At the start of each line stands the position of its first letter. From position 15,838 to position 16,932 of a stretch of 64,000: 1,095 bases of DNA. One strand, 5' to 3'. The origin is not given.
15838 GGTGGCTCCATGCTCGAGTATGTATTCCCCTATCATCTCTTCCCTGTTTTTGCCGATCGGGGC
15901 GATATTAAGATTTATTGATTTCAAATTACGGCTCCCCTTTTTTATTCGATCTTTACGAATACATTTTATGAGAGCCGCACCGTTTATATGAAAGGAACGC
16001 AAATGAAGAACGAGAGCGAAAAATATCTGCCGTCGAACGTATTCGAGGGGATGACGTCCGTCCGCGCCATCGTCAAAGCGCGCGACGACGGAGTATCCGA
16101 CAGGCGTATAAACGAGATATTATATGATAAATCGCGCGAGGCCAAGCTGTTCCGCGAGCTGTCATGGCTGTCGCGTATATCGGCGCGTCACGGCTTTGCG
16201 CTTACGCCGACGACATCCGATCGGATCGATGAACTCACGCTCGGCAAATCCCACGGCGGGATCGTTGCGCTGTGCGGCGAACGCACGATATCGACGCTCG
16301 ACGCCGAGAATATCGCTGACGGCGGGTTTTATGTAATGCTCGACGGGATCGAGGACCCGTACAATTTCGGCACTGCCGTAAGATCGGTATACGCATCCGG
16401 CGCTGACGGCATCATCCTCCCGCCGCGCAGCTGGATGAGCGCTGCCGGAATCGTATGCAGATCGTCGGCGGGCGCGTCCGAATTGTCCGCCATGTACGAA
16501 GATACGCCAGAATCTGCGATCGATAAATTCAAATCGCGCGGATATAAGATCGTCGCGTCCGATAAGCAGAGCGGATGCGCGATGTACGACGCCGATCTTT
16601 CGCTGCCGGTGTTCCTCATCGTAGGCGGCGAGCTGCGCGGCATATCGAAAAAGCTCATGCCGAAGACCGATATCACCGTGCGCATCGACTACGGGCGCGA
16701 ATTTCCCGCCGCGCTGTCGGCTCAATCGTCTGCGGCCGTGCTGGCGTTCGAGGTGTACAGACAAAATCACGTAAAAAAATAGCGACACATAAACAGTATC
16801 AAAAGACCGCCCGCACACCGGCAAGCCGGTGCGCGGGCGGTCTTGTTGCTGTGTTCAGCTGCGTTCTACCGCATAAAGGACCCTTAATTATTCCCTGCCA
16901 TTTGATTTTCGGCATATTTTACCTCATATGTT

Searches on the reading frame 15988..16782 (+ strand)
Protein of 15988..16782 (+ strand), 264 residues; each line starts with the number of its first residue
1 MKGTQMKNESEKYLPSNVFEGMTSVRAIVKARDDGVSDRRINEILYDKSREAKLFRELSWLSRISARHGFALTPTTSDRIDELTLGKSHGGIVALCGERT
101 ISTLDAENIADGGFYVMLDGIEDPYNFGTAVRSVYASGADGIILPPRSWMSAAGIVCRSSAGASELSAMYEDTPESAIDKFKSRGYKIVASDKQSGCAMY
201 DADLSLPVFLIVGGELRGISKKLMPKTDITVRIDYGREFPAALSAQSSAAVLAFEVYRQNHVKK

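Call 44: search_protein_families(library=pfam, proteins=[window:15988-16782:+], max_evalue=0.00001)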
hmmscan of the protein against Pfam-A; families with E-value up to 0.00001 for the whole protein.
window:15988-16782:+ (264 aa): 1 family
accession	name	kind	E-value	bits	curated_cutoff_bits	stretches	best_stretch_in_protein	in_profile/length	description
PF00588.24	SpoU_methylase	-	2.1e-20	73.7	29.7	1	114-239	2-128/142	SpoU rRNA Methylase family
